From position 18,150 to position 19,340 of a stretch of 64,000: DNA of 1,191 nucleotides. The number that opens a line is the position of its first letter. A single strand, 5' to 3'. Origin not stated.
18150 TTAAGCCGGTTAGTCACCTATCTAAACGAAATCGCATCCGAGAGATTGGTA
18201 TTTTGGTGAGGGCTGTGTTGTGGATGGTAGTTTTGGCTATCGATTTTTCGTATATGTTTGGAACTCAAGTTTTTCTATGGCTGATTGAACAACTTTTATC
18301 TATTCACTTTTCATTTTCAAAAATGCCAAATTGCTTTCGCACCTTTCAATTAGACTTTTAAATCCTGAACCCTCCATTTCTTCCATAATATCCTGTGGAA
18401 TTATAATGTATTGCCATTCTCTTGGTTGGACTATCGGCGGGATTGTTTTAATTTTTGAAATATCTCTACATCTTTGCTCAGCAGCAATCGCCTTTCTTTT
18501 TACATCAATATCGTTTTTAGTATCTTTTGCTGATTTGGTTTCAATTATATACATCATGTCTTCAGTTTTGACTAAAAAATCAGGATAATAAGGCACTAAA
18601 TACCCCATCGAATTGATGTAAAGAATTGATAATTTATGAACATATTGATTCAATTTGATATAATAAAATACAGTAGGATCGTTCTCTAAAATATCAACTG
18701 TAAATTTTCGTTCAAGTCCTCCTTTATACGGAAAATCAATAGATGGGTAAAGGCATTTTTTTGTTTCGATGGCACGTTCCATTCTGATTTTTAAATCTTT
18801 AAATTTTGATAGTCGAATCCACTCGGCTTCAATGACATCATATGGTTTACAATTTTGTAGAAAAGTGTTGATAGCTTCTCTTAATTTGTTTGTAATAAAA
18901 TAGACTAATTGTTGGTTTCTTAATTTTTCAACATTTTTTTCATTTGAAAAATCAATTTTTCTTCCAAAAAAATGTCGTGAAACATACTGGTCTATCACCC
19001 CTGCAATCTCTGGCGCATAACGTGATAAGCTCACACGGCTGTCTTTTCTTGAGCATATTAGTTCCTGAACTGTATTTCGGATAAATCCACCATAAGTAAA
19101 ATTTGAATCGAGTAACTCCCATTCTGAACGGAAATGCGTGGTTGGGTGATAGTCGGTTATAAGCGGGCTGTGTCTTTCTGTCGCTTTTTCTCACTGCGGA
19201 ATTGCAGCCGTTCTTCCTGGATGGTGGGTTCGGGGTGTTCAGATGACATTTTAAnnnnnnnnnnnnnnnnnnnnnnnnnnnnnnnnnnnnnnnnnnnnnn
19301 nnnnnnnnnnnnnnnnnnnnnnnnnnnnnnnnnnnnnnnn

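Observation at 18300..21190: AT-rich three-gene island: unknown 364-aa protein, novel PD-(D/E)xK protein and orphan nuclease fragment (candidate uncharacterised defence/restriction-like module)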

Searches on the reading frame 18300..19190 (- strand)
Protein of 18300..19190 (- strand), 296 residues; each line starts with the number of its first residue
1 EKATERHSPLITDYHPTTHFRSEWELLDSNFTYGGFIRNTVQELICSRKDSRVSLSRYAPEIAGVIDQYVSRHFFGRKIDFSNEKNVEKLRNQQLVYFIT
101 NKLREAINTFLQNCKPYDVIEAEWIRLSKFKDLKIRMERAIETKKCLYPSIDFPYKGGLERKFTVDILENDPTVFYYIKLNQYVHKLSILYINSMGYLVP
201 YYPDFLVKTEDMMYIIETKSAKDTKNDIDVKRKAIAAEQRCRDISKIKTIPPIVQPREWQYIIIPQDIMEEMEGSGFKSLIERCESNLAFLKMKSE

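Call 3: search_protein_families(library=pfam, proteins=[window:18300-19190:-], max_evalue=1)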
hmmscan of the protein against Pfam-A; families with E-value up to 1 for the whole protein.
window:18300-19190:- (296 aa): 2 families
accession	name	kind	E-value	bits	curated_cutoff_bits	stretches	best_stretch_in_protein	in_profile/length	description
PF08722.17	Tn7_TnsA-like_N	-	2.7e-05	25.1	26.5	1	188-264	13-83/85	TnsA-like endonuclease N terminal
PF24308.1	DUF7487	-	0.12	12.7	27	1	143-222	125-199/220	Family of unknown function (DUF7487)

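Call 4: search_protein_families(library=padloc, proteins=[window:18300-19190:-], max_evalue=1)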
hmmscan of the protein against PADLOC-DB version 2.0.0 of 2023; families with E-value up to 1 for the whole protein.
window:18300-19190:- (296 aa): 0 families

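Call 5: search_protein_families(library=ncbifam, proteins=[window:18300-19190:-], max_evalue=1)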
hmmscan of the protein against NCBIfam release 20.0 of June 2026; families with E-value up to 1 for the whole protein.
window:18300-19190:- (296 aa): 1 family
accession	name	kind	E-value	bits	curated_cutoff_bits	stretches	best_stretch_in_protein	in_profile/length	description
NF046055.1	restr_BPTD_3080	equivalog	2e-05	22.8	800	1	165-245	867-943/970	BPTD_3080 family restriction endonuclease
